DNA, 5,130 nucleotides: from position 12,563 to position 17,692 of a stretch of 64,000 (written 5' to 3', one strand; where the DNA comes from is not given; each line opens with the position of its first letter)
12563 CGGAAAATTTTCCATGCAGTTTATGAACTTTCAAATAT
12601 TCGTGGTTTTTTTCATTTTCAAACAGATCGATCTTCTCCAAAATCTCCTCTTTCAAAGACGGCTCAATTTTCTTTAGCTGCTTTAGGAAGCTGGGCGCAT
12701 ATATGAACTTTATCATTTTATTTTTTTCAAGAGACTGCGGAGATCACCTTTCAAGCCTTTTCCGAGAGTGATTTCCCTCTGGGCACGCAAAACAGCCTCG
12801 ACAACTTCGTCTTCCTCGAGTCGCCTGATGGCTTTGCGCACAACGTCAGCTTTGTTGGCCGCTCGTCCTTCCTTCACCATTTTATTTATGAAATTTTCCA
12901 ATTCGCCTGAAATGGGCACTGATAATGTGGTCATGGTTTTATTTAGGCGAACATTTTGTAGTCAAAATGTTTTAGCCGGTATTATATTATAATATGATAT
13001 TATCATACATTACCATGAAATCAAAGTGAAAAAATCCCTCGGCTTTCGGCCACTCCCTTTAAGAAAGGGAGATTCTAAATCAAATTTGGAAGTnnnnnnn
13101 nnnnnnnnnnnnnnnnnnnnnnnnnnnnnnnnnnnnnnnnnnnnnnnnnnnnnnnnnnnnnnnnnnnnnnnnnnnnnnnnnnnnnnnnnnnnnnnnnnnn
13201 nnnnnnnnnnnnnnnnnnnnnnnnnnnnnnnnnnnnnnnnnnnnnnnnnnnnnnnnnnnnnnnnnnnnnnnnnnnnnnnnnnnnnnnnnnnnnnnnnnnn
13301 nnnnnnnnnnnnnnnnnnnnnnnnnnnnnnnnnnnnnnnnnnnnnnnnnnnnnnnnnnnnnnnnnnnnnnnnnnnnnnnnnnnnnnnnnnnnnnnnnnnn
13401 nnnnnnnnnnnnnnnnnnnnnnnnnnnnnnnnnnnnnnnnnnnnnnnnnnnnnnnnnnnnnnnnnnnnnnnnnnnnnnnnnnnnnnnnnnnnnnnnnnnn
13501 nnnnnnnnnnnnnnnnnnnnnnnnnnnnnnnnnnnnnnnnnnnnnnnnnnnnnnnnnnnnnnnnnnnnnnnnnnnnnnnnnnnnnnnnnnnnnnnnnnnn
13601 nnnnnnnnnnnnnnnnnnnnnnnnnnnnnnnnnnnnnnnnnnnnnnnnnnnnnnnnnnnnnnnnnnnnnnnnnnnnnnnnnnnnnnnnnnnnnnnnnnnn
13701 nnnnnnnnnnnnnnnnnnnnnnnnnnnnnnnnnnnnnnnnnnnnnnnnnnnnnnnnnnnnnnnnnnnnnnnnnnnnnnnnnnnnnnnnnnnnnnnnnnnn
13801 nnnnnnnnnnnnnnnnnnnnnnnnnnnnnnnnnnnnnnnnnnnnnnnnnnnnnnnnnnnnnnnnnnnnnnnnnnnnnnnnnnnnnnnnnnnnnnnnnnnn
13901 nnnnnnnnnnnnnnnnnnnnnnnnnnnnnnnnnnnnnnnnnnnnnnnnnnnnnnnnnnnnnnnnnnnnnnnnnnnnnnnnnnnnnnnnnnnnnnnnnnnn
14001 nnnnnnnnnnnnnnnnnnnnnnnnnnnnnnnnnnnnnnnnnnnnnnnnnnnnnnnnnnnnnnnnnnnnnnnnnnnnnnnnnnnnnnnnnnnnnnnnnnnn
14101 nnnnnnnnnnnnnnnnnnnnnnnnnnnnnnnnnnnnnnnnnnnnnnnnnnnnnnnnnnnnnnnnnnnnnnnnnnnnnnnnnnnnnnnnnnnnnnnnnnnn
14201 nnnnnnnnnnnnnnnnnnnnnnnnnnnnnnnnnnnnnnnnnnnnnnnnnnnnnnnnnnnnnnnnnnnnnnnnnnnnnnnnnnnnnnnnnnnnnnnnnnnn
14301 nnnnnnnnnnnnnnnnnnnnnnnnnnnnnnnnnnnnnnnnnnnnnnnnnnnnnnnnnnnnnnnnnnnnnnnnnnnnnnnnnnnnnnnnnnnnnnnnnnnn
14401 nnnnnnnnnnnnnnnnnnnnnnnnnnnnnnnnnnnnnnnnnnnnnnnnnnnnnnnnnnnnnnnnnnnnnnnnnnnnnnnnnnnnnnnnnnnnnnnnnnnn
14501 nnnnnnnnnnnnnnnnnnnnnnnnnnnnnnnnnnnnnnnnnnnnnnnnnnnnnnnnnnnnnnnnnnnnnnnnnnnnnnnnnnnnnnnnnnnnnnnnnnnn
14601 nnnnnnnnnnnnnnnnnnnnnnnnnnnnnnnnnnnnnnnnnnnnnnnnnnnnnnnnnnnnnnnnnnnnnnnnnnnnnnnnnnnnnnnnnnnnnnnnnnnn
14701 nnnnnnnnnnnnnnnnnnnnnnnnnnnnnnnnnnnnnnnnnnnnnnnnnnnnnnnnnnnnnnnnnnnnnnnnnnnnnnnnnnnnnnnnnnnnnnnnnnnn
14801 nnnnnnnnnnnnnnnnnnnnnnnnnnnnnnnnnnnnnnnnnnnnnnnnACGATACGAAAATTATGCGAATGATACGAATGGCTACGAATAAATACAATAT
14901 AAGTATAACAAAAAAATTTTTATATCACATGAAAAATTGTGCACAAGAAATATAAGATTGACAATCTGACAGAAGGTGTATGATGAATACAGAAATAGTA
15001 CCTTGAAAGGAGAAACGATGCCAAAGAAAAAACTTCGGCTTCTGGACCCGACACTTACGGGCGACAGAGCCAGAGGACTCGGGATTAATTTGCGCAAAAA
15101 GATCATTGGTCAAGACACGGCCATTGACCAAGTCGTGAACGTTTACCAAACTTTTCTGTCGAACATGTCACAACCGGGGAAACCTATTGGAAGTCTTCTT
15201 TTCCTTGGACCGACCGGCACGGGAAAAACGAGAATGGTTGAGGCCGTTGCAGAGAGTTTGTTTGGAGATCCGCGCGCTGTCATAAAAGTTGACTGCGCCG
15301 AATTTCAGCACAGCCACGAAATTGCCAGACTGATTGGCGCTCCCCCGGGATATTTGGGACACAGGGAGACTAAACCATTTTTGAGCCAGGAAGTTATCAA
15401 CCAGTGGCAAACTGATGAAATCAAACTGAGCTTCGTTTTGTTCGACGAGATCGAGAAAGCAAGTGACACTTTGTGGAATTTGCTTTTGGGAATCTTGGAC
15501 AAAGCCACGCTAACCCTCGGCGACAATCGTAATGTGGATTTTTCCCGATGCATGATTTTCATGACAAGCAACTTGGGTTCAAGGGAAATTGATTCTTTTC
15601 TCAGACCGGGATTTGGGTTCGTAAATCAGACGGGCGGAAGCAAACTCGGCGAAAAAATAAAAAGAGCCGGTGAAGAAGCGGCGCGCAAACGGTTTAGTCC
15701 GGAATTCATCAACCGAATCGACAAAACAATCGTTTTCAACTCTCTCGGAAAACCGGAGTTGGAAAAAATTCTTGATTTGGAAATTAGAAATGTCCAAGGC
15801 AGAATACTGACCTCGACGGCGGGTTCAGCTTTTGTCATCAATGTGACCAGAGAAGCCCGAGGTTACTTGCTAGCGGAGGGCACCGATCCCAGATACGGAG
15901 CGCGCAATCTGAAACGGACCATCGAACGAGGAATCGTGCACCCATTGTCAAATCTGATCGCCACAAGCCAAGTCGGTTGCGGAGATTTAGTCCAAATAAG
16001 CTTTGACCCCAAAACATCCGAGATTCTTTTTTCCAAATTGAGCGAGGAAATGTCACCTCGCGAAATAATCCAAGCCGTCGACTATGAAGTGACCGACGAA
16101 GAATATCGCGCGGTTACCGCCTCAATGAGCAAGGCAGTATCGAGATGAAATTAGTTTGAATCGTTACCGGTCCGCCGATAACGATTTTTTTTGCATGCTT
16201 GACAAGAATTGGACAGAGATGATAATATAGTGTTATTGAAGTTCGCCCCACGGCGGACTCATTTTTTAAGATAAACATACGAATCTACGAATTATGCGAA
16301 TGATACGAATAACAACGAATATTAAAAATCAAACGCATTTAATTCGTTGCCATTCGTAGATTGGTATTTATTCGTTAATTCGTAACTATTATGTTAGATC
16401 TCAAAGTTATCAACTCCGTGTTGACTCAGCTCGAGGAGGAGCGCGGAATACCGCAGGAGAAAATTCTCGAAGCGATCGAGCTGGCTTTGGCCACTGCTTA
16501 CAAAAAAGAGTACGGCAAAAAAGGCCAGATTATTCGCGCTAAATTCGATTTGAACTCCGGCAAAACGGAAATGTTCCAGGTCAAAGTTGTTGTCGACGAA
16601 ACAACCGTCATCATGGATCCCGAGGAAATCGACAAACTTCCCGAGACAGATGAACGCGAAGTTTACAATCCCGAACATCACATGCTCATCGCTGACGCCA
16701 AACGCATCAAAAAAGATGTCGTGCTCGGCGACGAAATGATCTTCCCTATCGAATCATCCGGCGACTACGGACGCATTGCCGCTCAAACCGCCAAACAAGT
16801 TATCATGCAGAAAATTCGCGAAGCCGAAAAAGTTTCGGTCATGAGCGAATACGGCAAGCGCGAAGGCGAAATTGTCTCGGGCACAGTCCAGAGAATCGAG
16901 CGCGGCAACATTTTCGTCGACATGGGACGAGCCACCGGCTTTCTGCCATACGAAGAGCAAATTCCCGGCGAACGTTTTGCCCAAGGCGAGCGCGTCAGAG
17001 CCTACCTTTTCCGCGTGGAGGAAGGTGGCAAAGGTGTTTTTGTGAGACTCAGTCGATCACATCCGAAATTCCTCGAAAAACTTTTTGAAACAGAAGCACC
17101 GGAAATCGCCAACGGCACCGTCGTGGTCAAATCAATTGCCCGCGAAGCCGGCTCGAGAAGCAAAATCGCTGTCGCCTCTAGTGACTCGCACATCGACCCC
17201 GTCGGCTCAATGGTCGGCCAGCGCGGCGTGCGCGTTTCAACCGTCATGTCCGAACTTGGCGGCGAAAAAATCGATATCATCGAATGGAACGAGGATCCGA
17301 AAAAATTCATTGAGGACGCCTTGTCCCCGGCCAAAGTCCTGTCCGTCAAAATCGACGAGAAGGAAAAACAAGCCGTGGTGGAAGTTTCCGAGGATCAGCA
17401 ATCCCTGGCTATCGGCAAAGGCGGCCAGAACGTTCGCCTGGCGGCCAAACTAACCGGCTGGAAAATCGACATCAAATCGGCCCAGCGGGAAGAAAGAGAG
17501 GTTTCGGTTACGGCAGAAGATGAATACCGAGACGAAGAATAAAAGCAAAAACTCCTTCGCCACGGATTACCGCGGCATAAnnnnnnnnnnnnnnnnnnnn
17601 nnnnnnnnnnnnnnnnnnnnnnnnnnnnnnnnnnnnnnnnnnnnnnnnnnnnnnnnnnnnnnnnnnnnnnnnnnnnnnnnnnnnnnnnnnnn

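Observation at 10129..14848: Type IV pilus operon split by an accessory cassette (ParDE-like toxin-antitoxin pair, zinc-ribbon protein, ORF6N gene) between pilB and pilC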

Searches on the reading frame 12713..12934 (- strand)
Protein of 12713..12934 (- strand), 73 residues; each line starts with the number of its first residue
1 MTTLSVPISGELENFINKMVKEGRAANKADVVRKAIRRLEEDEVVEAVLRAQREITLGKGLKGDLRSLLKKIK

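Call 3: search_protein_families(library=pfam, proteins=[window:12713-12934:-], max_evalue=0.01)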
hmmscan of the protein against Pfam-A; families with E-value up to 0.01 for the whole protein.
window:12713-12934:- (73 aa): 1 family
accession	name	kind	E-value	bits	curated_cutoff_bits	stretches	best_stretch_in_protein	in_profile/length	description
PF03693.20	ParD_antitoxin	-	3.8e-05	24.4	21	1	6-52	7-53/81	Bacterial antitoxin of ParD toxin-antitoxin type II system and RHH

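Call 31: search_protein_families(library=ncbifam, proteins=[window:12713-12934:-], max_evalue=0.1)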
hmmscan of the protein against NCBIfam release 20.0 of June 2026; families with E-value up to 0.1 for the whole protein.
window:12713-12934:- (73 aa): 1 family
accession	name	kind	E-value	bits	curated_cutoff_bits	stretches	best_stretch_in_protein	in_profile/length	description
TIGR02606.1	antidote_CC2985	hypoth_equivalog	2.4e-10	40.3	46.2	1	4-51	2-49/70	type II toxin-antitoxin system ParD family antitoxin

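Call 33: search_protein_families(library=phrogs, proteins=[window:12713-12934:-], max_evalue=0.01)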
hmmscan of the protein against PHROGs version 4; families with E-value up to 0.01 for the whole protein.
window:12713-12934:- (73 aa): 0 families

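Call 92: search_protein_families(library=padloc, proteins=[window:12713-12934:-], max_evalue=0.01)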
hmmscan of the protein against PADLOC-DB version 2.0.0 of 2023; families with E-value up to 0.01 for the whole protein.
window:12713-12934:- (73 aa): 0 families

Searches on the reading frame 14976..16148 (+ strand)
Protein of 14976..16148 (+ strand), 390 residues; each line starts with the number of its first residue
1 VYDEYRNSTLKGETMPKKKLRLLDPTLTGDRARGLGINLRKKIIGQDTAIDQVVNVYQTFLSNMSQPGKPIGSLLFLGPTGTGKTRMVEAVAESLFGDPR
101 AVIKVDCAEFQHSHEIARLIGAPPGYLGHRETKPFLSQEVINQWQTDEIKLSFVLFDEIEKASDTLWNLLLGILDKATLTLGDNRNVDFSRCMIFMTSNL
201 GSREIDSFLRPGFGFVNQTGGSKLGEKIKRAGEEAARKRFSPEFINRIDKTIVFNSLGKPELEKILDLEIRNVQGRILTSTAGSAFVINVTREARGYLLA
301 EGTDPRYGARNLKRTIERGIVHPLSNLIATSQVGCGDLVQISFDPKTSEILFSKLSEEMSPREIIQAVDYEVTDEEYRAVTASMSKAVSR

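Call 3: search_protein_families(library=pfam, proteins=[window:14976-16148:+], max_evalue=0.01)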
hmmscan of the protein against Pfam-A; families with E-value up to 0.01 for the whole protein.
window:14976-16148:+ (390 aa): 10 families
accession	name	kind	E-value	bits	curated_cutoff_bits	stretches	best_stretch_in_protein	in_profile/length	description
PF07724.20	AAA_2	-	3.5e-36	125.2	27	1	69-250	1-165/166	AAA domain (Cdc48 subfamily)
PF10431.15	ClpB_D2-small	-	4.6e-14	52.6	21.9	1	257-339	1-79/81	C-terminal, D2-small domain, of ClpB protein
PF07728.20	AAA_5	-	2.8e-08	34.3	22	1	74-202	2-125/139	AAA domain (dynein-related subfamily)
PF13401.12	AAA_22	-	1e-07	32.8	27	1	72-175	6-109/130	AAA domain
PF00004.35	AAA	-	2.1e-07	31.9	21.2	1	74-209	1-118/131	ATPase family associated with various cellular activities (AAA)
PF06309.17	Torsin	-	3e-06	27.8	27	1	33-98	17-80/127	Torsin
PF13191.12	AAA_16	-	6.5e-05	23.9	32.6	1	67-113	21-64/167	AAA ATPase domain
PF00158.32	Sigma54_activat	-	0.00015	21.9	20.2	1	45-198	3-142/168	Sigma-54 interaction domain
PF12775.13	AAA_7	-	0.0033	17.4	25.8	1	57-120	22-82/181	P-loop containing dynein motor region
PF20030.5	bpMoxR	-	0.0095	15.5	27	0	74-97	34-57/205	MoxR domain in the MoxR-vWA-beta-propeller ternary systems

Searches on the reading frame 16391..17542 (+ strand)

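Call 7: search_protein_families(library=pfam, proteins=[window:16391-17542:+], max_evalue=0.001)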
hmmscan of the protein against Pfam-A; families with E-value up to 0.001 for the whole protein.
window:16391-17542:+ (383 aa): 6 families
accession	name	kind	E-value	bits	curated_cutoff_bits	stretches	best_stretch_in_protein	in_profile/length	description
PF08529.16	NusA_N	-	2.6e-30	105.5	23.8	1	9-147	4-118/119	NusA N-terminal domain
PF13184.12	KH_5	-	1.1e-28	99.6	27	1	253-321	1-69/69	NusA-like KH domain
PF00575.29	S1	-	3.1e-10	40.7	22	1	157-217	3-70/74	S1 RNA binding domain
PF23095.1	KH_NusA_C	-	6.7e-06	26.5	34.2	1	328-362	1-35/59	Transcription termination/antitermination protein NusA, KH domain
PF00013.35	KH_1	-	2.1e-05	24.6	21.5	1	329-376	3-53/66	KH domain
PF07650.23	KH_2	-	0.00033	20.9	22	1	306-359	5-58/78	KH domain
